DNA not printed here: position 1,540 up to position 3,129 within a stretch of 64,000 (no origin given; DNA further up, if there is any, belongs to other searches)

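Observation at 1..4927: Bacterial-style Tad module (TadA-like ATPase + split TadB/TadC-like platform proteins) next to a HEAT-repeat gene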

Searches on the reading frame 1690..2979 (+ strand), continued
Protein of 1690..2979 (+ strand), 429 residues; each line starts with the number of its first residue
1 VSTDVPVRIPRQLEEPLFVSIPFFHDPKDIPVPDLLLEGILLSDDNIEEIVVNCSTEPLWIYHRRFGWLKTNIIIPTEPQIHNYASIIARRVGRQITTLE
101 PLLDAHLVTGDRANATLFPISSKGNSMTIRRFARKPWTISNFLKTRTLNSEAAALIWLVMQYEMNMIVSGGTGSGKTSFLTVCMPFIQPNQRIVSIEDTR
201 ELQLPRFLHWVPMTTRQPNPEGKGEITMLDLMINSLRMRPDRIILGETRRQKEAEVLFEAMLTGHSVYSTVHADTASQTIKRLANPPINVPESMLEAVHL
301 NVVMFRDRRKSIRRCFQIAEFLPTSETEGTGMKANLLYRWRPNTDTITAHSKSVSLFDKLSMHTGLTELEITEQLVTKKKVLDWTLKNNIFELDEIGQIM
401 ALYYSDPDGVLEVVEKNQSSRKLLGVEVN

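Call 42: search_protein_families(library=pfam, proteins=[P0127, L090:8958-9446:+, L090:9484-9999:+, L090:6378-8885:+, L090:4961-5467:+, L094:1829-2299:+, L094:2329-2847:+, L087:8692-10008:+, L087:7724-8632:+], max_evalue=0.1)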
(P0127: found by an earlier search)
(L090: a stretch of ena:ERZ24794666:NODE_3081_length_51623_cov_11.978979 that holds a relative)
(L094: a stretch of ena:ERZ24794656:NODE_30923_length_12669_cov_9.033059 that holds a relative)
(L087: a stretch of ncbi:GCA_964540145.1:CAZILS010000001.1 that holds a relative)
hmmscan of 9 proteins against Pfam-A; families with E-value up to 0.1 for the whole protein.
P0127 (506 aa): 3 families
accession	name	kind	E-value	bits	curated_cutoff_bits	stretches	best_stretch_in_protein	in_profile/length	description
PF00437.27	T2SSE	-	3e-36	125.3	24.9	1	195-381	99-273/370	Type II/IV secretion system protein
PF00270.35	DEAD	-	0.059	13.5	26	0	239-279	13-57/167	DEAD/DEAH box helicase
PF13245.12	AAA_19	-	0.083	13.5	25.1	0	240-268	11-39/134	AAA domain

L090:8958-9446:+ (162 aa): 0 families

L090:9484-9999:+ (171 aa): 0 families

L090:6378-8885:+ (835 aa): 6 families
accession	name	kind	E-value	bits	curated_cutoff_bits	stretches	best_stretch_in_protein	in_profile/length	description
PF13517.12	FG-GAP_3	-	6.7e-46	155.2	26.9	7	690-750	1-60/61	FG-GAP-like repeat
PF01839.29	FG-GAP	-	2.7e-12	46.7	22.1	3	533-561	3-27/37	FG-GAP repeat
PF14339.12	DUF4394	-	6.1e-10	39.3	29.6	2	271-325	15-64/230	Domain of unknown function (DUF4394)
PF05887.16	Trypan_PARP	-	2.1e-05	25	100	1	206-252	73-119/134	Procyclic acidic repetitive protein (PARP)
PF14783.12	BBS2_Mid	-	0.00021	21.8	27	0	735-763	1-29/108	Ciliary BBSome complex subunit 2, middle region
PF25174.1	Beta-prop_THOC3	-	0.014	14.8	305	0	282-390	47-150/272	THOC3 beta-propeller domain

L090:4961-5467:+ (168 aa): 0 families

L094:1829-2299:+ (156 aa): 1 family
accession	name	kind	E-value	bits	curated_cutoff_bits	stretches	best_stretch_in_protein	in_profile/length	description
PF16976.10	RcpC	-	0.093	13.1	28.8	0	101-134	26-61/114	Flp pilus assembly protein RcpC/CpaB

L094:2329-2847:+ (172 aa): 1 family
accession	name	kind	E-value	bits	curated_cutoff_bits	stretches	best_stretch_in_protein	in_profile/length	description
PF23525.1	Methyltransf_36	-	0.01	15.5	27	1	105-164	155-212/268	AprA MT2-like domain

L087:8692-10008:+ (438 aa): 13 families
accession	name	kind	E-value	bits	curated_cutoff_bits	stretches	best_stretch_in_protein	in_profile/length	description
PF25212.1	HVO_A0114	-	1.5e-05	25.1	27.6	1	372-414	27-69/84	HVO_A0114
PF01978.25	TrmB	-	6.3e-05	23.2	25.6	1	375-415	16-56/68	Sugar-specific transcriptional regulator TrmB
PF19121.6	DUF5805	-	0.0025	18.6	28.5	1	370-416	16-61/67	Family of unknown function (DUF5805)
PF01047.28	MarR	-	0.0029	17.9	24.6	1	372-413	8-49/59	MarR family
PF24101.1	eWH_GTF3C1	-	0.0029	17.8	30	0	348-413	5-63/110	GTF3C1, extended winged-helix domain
PF01022.26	HTH_5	-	0.0033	17.7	22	1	372-412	7-46/47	Bacterial regulatory protein, arsR family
PF09012.17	FeoC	-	0.0071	16.9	21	1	373-415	6-48/69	FeoC like transcriptional regulator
PF13412.12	HTH_24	-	0.011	15.7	21.9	1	371-412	7-48/48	Winged helix-turn-helix DNA-binding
PF24270.1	HTH_Cmi2_C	-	0.017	15.8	27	1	371-413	79-120/125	Cmi2, C-terminal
PF25088.1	GPKOW_C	-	0.038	14.6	65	0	307-346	18-57/107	GPKOW C-terminal domain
PF02002.24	TFIIE_alpha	-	0.048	14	22.9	0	368-414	14-60/105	TFIIE alpha subunit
PF12802.13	MarR_2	-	0.061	13.9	27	0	371-413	9-52/61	MarR family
PF13730.12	HTH_36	-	0.084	13.1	25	0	382-411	26-55/55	Helix-turn-helix domain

L087:7724-8632:+ (302 aa): 0 families

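Call 45: list_cluster_members(proteins=[L001:62-2572:-])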
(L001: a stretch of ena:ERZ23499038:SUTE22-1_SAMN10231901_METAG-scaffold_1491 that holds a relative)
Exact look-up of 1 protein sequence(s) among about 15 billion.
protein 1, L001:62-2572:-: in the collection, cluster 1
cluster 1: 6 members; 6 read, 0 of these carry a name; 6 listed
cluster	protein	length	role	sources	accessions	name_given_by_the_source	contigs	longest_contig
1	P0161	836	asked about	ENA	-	-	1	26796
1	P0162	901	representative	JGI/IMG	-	-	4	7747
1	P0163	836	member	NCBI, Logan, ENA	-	-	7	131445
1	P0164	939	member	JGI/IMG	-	-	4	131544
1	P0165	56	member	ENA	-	-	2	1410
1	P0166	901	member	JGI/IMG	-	-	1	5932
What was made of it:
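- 1..1805 (-): HEAT/PBS-lyase-type repeat gene. Its 3' part runs off the window start. The complete gene in contig L001 is 836 aa from ATG 1569, or 901 aa from GTG 1764. The in-frame 31-aa HEAT periodicity continues to the junction at 1805. Gene calls of 836, 901 and 939 aa (call 45).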

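Call 51: search_protein_families(library=pfam, proteins=[L001:62-1264:-], max_evalue=0.001)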
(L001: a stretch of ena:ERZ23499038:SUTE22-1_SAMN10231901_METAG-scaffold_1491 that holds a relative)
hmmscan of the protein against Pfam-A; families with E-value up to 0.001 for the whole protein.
L001:62-1264:- (400 aa): 0 families

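Call 58: search_solved_structures(query=P0127, max_evalue=1e-20, show_alignments=2)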
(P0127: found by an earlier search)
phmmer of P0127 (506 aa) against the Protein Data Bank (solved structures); distinct sequences matched with E-value up to 1e-20: 8.
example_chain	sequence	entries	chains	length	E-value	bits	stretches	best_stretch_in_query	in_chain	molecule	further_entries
2oap_1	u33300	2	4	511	2e-66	228.1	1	98-490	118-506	Type II secretion system protein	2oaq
4ii7_A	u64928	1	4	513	1.3e-52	182.6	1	97-400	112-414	FlaI ATPase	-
4ihq_A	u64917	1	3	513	7e-52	180.2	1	97-400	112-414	FlaI ATPase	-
8rkd_E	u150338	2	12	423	9.5e-50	173.1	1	84-361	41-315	Pilus assembly ATPase CpaF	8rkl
8rjf_A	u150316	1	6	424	9.6e-50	173.1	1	84-361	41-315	Pilus assembly ATPase CpaF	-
9e24_A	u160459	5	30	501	1.4e-49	172.6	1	84-361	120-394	CpaF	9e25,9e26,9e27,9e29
6bge_A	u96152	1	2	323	2.5e-21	79.4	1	123-363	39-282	VirB11-like protein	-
1g6o_A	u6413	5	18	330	2.6e-21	79.3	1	123-363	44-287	CAG-ALPHA | virB11 homolog | Cag-alfa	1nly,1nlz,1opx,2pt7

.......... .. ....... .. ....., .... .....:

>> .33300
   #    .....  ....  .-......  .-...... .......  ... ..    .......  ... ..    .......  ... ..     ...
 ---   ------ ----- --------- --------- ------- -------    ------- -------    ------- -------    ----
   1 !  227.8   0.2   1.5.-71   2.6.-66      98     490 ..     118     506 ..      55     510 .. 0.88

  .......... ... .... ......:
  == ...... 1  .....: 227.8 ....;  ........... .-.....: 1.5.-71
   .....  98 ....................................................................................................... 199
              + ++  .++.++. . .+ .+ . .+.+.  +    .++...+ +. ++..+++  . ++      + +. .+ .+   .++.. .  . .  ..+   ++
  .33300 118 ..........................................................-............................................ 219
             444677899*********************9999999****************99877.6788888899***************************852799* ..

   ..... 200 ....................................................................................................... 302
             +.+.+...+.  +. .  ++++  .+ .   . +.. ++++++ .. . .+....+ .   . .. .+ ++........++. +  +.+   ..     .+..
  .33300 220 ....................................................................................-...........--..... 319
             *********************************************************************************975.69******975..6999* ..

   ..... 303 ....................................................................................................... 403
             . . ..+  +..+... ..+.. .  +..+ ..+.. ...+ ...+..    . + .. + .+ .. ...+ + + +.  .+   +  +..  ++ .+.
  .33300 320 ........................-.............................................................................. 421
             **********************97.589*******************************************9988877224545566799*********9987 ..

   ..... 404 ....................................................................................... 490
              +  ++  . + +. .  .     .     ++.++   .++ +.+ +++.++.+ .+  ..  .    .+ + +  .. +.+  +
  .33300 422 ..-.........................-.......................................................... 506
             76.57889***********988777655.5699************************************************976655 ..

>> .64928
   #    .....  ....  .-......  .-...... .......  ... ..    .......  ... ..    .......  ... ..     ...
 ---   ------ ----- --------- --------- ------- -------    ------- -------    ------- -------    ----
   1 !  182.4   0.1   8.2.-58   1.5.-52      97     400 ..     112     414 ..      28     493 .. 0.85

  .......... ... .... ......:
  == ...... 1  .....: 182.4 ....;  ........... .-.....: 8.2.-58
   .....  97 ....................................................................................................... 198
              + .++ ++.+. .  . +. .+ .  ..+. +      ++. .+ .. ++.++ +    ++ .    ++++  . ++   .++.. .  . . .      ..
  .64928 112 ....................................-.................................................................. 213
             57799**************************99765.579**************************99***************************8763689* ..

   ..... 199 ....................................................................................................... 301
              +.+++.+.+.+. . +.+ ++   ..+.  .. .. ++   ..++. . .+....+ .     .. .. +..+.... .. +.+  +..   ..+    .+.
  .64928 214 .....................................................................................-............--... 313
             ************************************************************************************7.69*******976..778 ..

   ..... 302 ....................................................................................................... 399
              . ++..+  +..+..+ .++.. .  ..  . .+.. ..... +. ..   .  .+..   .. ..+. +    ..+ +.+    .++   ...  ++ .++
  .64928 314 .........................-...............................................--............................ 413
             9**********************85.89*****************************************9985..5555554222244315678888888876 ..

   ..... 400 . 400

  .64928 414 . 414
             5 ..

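Call 63: find_encoding_contigs(protein=P0125, flank=6000, max_places=3)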
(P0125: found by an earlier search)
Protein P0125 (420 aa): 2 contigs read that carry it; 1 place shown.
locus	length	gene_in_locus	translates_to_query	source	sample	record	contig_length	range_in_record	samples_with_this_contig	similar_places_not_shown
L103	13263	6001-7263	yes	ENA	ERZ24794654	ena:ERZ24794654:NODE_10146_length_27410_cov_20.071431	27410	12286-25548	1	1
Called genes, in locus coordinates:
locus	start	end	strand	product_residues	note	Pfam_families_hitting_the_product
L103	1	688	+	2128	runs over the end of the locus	PF01839:FG-GAP (faint), PF13517:FG-GAP_3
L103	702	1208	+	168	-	-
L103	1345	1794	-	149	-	PF18902:DUF5658 (weak)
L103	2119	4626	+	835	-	-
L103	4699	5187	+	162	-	-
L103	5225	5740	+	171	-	-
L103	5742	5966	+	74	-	-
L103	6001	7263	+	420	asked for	PF00437:T2SSE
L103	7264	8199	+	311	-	PF00482:T2SSF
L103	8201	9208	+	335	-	PF00482:T2SSF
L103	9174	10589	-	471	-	PF26314:MptA_B_family, PF09594:GT87 (weak), PF05007:Mannosyl_trans (weak)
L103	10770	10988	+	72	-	PF01106:NifU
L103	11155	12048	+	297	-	PF00355:Rieske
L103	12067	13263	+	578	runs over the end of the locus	PF02683:DsbD_TM, PF13386:DsbD_2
